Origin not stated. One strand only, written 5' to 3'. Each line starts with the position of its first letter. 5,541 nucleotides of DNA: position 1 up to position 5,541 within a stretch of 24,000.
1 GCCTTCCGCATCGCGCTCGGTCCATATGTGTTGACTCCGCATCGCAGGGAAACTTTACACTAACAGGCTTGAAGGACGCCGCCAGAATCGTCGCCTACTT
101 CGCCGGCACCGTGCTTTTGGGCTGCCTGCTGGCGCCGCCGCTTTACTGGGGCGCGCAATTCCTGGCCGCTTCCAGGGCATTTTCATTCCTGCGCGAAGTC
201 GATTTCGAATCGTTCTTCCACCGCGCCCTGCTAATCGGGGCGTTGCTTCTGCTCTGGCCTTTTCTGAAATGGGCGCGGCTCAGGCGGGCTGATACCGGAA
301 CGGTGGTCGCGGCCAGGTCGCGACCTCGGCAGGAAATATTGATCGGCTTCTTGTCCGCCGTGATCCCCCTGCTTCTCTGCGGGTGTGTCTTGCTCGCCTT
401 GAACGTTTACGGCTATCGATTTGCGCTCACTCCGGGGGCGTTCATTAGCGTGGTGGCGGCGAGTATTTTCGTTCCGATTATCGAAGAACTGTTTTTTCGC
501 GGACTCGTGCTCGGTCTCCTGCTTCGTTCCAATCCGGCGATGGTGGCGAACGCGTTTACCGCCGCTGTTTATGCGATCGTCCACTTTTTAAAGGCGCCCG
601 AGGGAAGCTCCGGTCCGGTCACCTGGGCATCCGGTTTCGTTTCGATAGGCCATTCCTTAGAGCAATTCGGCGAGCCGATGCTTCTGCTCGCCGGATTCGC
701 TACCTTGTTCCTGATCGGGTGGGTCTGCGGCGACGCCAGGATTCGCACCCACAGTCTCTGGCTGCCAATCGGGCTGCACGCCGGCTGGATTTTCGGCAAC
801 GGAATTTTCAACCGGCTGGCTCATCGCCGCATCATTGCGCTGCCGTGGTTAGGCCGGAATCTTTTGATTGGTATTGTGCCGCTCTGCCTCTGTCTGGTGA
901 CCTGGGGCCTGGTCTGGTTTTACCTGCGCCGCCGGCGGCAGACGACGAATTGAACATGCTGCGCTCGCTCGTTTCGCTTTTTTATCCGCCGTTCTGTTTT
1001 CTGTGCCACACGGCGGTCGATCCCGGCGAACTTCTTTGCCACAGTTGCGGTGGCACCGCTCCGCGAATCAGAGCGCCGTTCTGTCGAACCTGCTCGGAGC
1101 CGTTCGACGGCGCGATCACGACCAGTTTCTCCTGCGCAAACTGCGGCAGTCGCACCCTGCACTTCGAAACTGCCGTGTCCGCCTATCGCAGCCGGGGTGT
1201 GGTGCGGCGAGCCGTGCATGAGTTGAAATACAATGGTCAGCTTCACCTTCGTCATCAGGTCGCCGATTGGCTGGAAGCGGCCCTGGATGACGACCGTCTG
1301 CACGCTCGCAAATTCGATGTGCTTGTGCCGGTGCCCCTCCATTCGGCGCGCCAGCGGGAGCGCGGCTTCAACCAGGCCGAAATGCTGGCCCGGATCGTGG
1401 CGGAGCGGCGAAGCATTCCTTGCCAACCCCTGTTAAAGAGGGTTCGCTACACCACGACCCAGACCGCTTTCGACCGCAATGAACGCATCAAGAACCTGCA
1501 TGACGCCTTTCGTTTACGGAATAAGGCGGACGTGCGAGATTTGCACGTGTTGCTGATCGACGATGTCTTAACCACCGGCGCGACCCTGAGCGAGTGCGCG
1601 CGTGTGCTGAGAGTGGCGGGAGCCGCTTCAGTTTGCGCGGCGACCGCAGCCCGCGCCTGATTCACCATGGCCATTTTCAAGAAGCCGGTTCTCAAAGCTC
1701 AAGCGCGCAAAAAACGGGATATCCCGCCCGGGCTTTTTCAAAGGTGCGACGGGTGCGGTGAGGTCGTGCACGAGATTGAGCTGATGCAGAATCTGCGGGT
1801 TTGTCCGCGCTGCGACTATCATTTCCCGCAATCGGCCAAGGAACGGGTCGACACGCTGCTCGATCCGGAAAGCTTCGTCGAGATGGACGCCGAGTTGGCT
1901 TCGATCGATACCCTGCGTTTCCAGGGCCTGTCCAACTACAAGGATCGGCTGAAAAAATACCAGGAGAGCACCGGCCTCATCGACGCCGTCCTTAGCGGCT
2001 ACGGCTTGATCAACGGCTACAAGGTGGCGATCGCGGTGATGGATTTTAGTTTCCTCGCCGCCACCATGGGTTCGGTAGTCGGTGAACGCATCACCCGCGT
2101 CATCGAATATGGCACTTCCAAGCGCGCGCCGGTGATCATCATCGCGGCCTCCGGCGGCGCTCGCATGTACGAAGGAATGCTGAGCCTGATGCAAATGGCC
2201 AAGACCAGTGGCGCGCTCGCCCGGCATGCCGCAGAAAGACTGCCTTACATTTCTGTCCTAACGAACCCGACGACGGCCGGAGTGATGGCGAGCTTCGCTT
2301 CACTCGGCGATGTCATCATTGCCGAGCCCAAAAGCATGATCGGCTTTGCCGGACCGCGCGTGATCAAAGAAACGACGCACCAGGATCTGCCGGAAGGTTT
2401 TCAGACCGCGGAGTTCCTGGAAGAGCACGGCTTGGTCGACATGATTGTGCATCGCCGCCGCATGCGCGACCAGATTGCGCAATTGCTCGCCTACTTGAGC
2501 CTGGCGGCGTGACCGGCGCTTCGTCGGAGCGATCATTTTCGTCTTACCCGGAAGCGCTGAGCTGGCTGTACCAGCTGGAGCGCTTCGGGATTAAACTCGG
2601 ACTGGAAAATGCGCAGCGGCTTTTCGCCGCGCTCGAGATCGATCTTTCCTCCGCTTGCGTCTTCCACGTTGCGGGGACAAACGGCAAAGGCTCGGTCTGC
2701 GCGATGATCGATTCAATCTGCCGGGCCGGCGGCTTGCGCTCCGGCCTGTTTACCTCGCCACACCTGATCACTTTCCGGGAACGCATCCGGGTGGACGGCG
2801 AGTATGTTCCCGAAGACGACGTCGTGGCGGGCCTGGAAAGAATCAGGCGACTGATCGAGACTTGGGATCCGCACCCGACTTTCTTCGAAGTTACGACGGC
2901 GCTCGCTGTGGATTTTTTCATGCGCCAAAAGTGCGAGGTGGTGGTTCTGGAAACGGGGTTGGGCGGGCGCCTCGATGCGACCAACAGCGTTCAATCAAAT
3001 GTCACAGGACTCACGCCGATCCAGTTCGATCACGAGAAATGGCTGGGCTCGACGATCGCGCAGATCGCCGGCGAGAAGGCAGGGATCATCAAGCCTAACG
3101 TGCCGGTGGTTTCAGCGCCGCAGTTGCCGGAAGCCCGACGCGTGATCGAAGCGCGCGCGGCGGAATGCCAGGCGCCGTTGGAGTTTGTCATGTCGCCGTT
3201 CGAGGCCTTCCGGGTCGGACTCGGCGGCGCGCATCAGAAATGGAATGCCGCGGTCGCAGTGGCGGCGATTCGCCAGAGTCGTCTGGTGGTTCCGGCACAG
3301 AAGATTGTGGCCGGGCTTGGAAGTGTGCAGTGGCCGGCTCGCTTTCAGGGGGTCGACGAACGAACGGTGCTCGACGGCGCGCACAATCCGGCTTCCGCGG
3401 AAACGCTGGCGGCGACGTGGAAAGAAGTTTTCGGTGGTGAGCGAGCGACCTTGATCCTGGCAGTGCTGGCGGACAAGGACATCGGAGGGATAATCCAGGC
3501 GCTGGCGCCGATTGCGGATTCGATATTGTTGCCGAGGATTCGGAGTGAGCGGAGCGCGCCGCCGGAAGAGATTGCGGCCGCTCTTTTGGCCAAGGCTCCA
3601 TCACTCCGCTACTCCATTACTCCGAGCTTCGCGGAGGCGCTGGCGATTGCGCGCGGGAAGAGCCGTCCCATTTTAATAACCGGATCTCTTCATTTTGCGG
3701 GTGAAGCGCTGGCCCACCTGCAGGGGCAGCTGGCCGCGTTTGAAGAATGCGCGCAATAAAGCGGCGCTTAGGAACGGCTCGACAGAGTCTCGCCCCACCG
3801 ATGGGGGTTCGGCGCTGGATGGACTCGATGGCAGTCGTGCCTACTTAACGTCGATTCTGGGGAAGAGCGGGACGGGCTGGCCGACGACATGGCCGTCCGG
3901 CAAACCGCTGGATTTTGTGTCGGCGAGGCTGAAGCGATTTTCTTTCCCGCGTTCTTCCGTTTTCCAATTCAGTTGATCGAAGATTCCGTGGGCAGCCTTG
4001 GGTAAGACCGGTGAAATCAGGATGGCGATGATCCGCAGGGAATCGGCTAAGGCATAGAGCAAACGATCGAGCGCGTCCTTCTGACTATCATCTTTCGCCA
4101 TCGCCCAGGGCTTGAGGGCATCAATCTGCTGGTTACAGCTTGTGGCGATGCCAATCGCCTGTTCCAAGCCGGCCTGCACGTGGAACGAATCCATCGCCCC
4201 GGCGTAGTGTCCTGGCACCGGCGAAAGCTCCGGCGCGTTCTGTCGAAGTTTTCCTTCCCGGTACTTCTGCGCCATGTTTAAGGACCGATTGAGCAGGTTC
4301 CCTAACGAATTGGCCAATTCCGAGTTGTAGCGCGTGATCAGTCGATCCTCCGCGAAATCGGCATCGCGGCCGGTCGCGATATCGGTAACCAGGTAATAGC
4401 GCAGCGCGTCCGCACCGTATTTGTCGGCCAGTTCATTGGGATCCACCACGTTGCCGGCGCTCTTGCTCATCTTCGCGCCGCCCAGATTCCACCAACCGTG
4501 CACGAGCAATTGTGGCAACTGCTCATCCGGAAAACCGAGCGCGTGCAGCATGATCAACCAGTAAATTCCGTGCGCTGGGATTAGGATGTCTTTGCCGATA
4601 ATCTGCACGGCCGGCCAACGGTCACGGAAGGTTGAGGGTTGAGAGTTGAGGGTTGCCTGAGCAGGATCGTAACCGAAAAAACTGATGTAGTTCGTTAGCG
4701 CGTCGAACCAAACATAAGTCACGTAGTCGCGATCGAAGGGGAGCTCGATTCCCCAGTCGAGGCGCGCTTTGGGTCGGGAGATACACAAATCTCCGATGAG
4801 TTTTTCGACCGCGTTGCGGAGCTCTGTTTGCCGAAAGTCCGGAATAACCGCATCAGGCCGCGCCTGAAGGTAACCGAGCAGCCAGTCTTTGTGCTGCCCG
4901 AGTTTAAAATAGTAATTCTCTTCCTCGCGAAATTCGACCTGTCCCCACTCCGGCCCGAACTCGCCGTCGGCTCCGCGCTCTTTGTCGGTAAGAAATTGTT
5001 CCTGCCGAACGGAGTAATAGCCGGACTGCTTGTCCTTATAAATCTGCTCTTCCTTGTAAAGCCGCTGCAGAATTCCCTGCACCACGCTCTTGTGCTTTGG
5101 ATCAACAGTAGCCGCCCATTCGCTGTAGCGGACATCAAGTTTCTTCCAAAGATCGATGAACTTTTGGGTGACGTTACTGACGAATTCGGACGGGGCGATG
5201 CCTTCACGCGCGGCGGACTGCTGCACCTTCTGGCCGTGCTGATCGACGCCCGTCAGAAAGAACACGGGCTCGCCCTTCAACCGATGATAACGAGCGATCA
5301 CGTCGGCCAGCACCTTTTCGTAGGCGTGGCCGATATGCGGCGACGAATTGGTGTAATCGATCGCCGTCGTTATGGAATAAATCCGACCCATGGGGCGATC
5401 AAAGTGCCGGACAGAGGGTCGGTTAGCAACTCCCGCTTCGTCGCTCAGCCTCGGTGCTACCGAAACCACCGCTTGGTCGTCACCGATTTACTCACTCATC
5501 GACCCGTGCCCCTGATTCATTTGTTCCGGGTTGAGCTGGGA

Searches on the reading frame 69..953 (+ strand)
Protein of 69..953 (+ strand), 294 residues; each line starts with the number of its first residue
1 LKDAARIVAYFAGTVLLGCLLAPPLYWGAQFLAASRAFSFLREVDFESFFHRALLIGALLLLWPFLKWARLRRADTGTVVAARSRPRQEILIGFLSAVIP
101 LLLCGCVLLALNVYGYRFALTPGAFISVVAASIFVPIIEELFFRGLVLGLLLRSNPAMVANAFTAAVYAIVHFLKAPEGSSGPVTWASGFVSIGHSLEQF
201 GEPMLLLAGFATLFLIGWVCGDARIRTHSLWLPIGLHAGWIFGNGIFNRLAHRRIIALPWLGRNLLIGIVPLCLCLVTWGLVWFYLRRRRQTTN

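Call 83: search_protein_families(library=pfam, proteins=[window:69-953:+], max_evalue=0.0001)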
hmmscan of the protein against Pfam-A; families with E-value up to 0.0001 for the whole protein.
window:69-953:+ (294 aa): 1 family
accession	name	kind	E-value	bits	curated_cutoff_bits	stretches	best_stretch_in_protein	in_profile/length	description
PF02517.21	Rce1-like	-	4.7e-16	59.3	22.4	1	124-240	4-90/93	Type II CAAX prenyl endopeptidase Rce1-like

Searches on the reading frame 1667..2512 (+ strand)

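Call 83: search_protein_families(library=pfam, proteins=[window:1667-2512:+], max_evalue=0.0001)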
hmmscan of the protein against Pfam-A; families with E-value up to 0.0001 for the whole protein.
window:1667-2512:+ (281 aa): 2 families
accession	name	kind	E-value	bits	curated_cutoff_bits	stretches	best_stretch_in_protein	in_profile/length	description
PF01039.27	Carboxyl_trans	-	2e-22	79.9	22.3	1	57-240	10-180/493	Carboxyl transferase domain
PF17848.7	Zn_ribbon_ACC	-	8.7e-06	26.3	24.5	1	26-49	3-26/26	Acetyl-CoA carboxylase zinc finger domain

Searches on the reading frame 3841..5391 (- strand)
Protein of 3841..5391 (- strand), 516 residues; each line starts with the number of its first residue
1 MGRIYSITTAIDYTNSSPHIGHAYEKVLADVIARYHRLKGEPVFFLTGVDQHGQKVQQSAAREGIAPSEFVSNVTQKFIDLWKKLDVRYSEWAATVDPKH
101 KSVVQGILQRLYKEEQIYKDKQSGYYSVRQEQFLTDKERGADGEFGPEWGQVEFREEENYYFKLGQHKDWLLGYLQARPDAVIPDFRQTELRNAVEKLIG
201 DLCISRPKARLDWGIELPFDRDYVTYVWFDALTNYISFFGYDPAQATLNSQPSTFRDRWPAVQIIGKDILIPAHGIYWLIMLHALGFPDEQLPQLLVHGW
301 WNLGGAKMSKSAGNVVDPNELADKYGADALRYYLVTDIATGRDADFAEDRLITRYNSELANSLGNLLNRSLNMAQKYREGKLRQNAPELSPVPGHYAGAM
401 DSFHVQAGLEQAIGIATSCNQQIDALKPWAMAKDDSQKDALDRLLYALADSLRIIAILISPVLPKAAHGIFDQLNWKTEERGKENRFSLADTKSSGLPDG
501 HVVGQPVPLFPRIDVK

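Call 89: search_solved_structures(query=window:3841-5391:-, max_evalue=1e-30, show_alignments=1)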
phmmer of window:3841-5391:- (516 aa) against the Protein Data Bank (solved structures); distinct sequences matched with E-value up to 1e-30: 32.
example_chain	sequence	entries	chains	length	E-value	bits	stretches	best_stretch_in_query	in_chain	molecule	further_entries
3vu8_A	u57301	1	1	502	1.6e-104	353.9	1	2-493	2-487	Methionine--tRNA ligase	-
1a8h_A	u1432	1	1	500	1.6e-104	353.9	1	2-492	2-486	METHIONYL-TRNA SYNTHETASE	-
1woy_A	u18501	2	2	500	5.4e-104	352.1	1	2-492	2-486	Methionyl-tRNA synthetase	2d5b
2d54_A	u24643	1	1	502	2.7e-103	349.8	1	2-493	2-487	Methionyl-tRNA synthetase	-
2csx_A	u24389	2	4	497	2.9e-103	349.7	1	5-472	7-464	Methionyl-tRNA synthetase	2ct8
4qrd_A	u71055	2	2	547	9.8e-98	331.5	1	5-511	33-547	Methionyl-tRNA synthetase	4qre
7wpi_A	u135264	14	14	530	1.2e-97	331.2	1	5-511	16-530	Methionine--tRNA ligase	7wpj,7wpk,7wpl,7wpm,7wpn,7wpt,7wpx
9shc_A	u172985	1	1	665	1.6e-97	330.8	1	5-515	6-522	Methionine--tRNA ligase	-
3kfl_A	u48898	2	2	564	1.5e-93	317.6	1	3-509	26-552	Methionyl-tRNA synthetase | Putative methionyl-tRNA synthetase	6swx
4dlp_A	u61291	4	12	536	1.9e-93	317.3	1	5-512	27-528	Aminoacyl-tRNA synthetase, class I:Aminoacyl-tRNA synthetase, class Ia:Methionyl-tRNA synt | Methionine--tRNA ligase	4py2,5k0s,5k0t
2x1l_A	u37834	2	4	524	3.7e-91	309.8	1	5-482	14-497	METHIONYL-TRNA SYNTHETASE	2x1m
5nfh_A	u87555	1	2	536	3.9e-90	306.4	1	3-485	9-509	Methionyl-tRNA synthetase, putative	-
4eg1_A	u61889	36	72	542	4e-90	306.3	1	3-485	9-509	Methionyl-tRNA synthetase, putative | Methionyl-tRNA synthetase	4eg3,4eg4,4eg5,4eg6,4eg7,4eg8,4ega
6ax8_A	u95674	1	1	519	2e-89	304.1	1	5-481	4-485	Methionine-tRNA ligase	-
5xet_C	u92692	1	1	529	2e-89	304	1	5-481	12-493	Methionine--tRNA ligase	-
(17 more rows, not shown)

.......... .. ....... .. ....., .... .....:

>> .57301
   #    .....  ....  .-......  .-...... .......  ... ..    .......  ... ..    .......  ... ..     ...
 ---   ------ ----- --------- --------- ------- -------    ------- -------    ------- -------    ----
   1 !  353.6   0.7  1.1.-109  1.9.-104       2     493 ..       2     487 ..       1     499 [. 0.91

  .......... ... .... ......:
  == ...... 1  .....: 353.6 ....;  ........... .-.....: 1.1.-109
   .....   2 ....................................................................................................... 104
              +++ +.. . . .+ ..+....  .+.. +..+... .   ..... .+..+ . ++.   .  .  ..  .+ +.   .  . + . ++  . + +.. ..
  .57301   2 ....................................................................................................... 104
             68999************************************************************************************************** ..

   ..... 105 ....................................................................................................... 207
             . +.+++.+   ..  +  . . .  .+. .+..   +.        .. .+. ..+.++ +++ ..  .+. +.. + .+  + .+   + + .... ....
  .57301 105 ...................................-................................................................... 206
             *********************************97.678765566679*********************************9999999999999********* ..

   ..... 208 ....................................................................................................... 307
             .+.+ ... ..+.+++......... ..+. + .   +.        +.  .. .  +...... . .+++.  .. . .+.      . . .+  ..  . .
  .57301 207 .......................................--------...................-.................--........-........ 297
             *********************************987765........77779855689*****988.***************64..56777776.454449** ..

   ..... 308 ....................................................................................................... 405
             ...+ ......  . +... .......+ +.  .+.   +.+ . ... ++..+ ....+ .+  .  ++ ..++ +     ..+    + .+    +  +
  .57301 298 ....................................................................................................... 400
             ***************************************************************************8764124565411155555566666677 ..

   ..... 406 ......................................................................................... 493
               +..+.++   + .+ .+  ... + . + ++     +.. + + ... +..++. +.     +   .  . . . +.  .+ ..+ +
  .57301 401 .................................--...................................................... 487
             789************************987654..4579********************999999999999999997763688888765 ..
